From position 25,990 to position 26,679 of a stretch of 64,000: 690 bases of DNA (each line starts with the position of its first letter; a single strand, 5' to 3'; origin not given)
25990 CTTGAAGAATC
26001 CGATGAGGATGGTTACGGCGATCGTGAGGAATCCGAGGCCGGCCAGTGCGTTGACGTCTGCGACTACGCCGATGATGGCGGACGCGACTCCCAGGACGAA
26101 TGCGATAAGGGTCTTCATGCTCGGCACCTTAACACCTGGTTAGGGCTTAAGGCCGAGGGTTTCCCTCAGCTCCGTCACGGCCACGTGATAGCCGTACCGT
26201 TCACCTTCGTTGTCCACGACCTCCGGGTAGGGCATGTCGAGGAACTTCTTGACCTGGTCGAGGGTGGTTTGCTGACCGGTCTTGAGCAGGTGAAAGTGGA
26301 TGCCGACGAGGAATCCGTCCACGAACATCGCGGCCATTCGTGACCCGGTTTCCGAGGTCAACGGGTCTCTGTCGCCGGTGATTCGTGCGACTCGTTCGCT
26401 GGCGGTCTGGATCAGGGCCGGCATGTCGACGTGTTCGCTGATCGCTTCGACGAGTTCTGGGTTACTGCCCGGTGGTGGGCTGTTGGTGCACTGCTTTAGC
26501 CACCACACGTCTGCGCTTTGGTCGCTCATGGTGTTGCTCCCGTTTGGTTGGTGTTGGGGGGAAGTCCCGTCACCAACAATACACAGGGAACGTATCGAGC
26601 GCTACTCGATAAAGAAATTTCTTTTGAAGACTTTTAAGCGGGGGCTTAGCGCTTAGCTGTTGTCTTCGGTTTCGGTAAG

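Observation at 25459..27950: Leftward cassette (Lsr2 + membrane proteins) between lysis genes and the repressor: likely prophage-expressed exclusion/defence module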

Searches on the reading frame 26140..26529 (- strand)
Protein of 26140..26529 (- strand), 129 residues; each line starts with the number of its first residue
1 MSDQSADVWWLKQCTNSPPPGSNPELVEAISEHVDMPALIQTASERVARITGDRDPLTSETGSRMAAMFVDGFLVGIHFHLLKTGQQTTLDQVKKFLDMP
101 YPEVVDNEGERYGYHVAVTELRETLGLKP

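Call 4: search_protein_families(library=pfam, proteins=[window:26140-26529:-], max_evalue=0.1)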
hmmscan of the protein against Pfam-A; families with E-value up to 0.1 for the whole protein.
window:26140-26529:- (129 aa): 0 families

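Call 9: search_protein_families(library=phrogs, proteins=[window:26140-26529:-], max_evalue=0.01)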
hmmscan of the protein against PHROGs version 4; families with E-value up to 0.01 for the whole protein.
window:26140-26529:- (129 aa): 0 families

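Call 10: search_protein_families(library=padloc, proteins=[window:26140-26529:-], max_evalue=0.1)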
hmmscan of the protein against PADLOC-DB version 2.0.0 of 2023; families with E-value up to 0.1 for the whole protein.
window:26140-26529:- (129 aa): 0 families

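Call 11: search_protein_families(library=ncbifam, proteins=[window:26140-26529:-], max_evalue=0.1)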
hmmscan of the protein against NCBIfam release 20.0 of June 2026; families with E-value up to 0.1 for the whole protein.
window:26140-26529:- (129 aa): 0 families

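Call 14: search_dna_similar(query=window:26140-26529:-, collection=phages, mode=protein, max_evalue=0.01, max_rows=40)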
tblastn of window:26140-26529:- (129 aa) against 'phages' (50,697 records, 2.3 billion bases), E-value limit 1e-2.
Records with a match: 8; places in all: 8; records where one place covers at least 80% of the query: 8.
Best place of each record, by identity: >=99% 6; 60-80% 2.
By first word of the organism name: Gordonia 8.
By host as written in the record: Gordonia terrae 3612 8.
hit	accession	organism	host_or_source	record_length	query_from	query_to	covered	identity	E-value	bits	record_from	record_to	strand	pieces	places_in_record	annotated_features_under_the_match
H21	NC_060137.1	Gordonia phage Syleon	Gordonia terrae 3612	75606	1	129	100%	100.0%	1e-83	271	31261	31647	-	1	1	40: hypothetical protein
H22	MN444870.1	Gordonia phage Syleon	Gordonia terrae 3612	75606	1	129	100%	100.0%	1e-83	271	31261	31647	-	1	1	40: hypothetical protein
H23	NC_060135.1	Gordonia Phage Sephiroth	Gordonia terrae 3612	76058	1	129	100%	100.0%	1e-83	271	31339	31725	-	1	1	40: hypothetical protein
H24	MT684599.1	Gordonia Phage Sephiroth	Gordonia terrae 3612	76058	1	129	100%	100.0%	1e-83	271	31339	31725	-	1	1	40: hypothetical protein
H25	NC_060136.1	Gordonia phage Kudefre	Gordonia terrae 3612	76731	1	129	100%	100.0%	1e-83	271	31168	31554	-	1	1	39: hypothetical protein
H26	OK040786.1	Gordonia phage Kudefre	Gordonia terrae 3612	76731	1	129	100%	100.0%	1e-83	271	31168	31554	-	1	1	39: hypothetical protein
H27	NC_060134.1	Gordonia phage Octobien14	Gordonia terrae 3612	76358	2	129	99%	62.5%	2e-51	179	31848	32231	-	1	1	41: hypothetical protein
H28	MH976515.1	Gordonia phage Octobien14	Gordonia terrae 3612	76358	2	129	99%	62.5%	2e-51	179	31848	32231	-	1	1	41: hypothetical protein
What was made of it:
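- On RexAB-like two-component abortive infection (lambda RexAB; CarolAnn 43/44; Sbash 30/31): There is no tblastn similarity to any phage outside Octobienvirus (call 14).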

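Call 36: find_homologous_proteins(query=window:26140-26529:-, max_evalue=0.01)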
Query window:26140-26529:- (129 aa): 2 proteins with E <= 0.01 among 8 candidates.
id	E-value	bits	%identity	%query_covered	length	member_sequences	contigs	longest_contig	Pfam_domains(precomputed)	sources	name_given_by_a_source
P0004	2.8e-81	288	100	100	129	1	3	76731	-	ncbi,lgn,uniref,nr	ncbi:hypothetical protein L3Y25_gp040 [Gordonia phage Syleon]|uniref:Uncharacterized protein n=3 Tax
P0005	5.7e-49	183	63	99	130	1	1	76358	-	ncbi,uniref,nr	ncbi:hypothetical protein SEA_OCTOBIEN14_41 [Gordonia phage Octobien14]|uniref:Uncharacterized prote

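Call 48: predict_structure(alignment_id=A3)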
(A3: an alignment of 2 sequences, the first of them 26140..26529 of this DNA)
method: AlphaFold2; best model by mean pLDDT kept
length: 129 residues; sequences in the alignment: 2
mean_pLDDT: 52.7   pTM: 0.43
mean pLDDT of the five models: 52.7, 50.6, 50.5, 49.7, 49.5
residues with pLDDT >= 90: 0; 70-90: 23; 50-70: 34; < 50: 72
segments of 3 or more residues with pLDDT < 50: 1-23, 79-97, 99-118, 120-122, 124-129
pLDDT, mean of each block of 10 residues (from residue 1): 36 39 48 64 74 77 66 56 44 48 41 45 46
secondary structure, 60 per line:
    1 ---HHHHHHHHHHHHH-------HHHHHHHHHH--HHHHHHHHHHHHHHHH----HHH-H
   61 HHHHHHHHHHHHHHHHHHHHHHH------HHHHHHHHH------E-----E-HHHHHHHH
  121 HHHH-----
elements in order: H4-16 H24-33 H36-51 H60-83 H90-98 H113-124

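Call 58: search_solved_structures(query=A3, max_evalue=10)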
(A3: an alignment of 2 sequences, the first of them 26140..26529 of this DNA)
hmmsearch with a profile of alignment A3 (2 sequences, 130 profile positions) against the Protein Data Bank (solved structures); distinct sequences matched with E-value up to 10: 1.
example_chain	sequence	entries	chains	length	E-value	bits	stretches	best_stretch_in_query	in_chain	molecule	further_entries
7wzd_A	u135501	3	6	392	1.4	12.3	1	34-73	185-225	4,5-dihydroxyphthalate dehydrogenase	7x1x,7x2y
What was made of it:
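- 26140..26529 (-): gp39, acidic soluble 129-aa protein predicted to be all-alpha; Octobienvirus-specific ORFan. No family or PDB hit (calls 4, 9-11, 58).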

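Call 66: fold_search(model_id=the predicted structure, library=pdb)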
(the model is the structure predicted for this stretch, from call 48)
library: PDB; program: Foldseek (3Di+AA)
matches with E <= 10: 29; with E <= 0.001: 0
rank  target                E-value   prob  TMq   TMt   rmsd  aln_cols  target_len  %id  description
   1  7oa5_C                1.6e+00  0.07  0.20  0.15  16.1       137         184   18  RUVA COMPLEXED TO A HOLLIDAY JUNCTION. (released 2021-04-28)
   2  9jqs_A                2.6e+00  0.06  0.24  0.14  14.3       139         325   22  Apo form of Oryza sativa solanesyl diphosphate synthase 3 (released 2025-12-17)
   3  9e2j_F                3.4e+00  0.02  0.16  0.10  14.8       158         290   12  Variediene synthase with five cyclases (released 2025-05-21)
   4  7zq9_L                4.4e+00  0.05  0.18  0.19  10.3        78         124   22  Dimeric PSI of Chlamydomonas reinhardtii at 2.74 A resolution (symmetry expanded) (released 2022-11-23)
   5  7oa5_E                4.4e+00  0.04  0.20  0.16  15.8       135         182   16  RUVA COMPLEXED TO A HOLLIDAY JUNCTION. (released 2021-04-28)
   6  8df9_B                4.6e+00  0.05  0.23  0.05  13.8       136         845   13  Structure of M. kandleri topoisomerase V in complex with DNA. 38 base pair asymmetric DNA complex (released 2022-08-31)
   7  4is7                  5.4e+00  0.05  0.26  0.25  16.3       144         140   14  Crystal Structure of the CASKIN2 SAM Domain Tandem (released 2014-02-05)
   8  9kqq_L                6.4e+00  0.06  0.24  0.25  10.6        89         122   15  PSI-LHCI supercomplex binding with 8 Lhcas from C. subellipsoidea (released 2025-02-26)
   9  2vjr_A                6.7e+00  0.08  0.34  0.29  13.1       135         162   10  The structure of phycocyanin from Gloeobacter violaceus (released 2008-03-25)
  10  6jx6_A                6.7e+00  0.02  0.19  0.17  18.5       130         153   15  Tetrameric form of Smac (released 2019-12-04)
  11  7oa5_G                6.7e+00  0.01  0.14  0.16  15.9       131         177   16  RUVA COMPLEXED TO A HOLLIDAY JUNCTION. (released 2021-04-28)
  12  2vjh_A                7.1e+00  0.05  0.28  0.24  13.6       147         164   12  The structure of Phycoerythrin from Gloeobacter violaceus (released 2008-03-25)
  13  9ka8_C                7.1e+00  0.04  0.27  0.25  16.6       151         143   11  Structure of the recombinant structure of the subunit of allophycocyanin (APC) and the formate dehydrogenase (FDH) (released 2025-11-05)
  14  8z5s_1                7.4e+00  0.02  0.16  0.13  13.7       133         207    8  Cryo-EM structure of the proximal rod-export apparatus of the polar flagellar motor (released 2025-10-22)
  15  6otw_B                7.8e+00  0.02  0.20  0.18  17.4       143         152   10  Crystallographic Structure of (HbII-HbIII)-O2 from Lucina pectinata at pH 5.0 (released 2020-04-01)
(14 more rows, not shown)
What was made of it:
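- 26140..26529 (-): AF2 pLDDT 53 and Foldseek uninformative (calls 48, 66).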

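Call 71: find_related_loci(query=A3, collection=viral_contigs, flank=6000)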
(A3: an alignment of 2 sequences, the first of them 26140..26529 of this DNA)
Query A3 (129 aa) in viral_contigs; peptide patterns used: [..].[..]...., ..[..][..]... (x = any residue, [..] = any of these).
75 stretches matched a pattern; 1 encode a relative of the query (tblastn E <= 1e-3); 1 distinct loci.
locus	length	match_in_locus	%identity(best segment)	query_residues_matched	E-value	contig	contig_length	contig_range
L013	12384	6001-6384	63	2-129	9e-57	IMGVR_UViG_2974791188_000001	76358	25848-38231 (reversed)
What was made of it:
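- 26140..26529 (-): Homologues only in Octobienvirus (calls 14, 36, 71).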

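Call 79: find_encoding_contigs(protein=window:26140-26529:-, flank=10000, max_places=6)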
Protein window:26140-26529:- (129 aa): 3 contigs read that carry it; 3 places shown.
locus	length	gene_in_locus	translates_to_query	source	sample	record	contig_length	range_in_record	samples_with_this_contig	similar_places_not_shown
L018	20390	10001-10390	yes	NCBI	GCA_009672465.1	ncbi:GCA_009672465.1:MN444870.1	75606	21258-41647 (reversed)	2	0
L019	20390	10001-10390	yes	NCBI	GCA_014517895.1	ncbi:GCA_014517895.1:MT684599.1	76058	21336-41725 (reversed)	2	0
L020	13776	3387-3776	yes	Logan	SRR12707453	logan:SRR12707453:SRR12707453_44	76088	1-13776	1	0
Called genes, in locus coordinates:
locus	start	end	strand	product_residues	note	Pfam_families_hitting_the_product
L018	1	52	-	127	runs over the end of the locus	-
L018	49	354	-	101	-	-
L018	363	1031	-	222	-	PF04404:ERF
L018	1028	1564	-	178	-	-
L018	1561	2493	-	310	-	-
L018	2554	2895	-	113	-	-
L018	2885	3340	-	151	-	-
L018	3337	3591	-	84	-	-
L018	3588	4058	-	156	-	PF01503:PRA-PH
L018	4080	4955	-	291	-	PF01145:Band_7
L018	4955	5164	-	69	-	-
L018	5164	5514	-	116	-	-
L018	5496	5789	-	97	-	-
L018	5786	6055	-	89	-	-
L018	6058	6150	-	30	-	-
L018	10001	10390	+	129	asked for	-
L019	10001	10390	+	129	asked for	-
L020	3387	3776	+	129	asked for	-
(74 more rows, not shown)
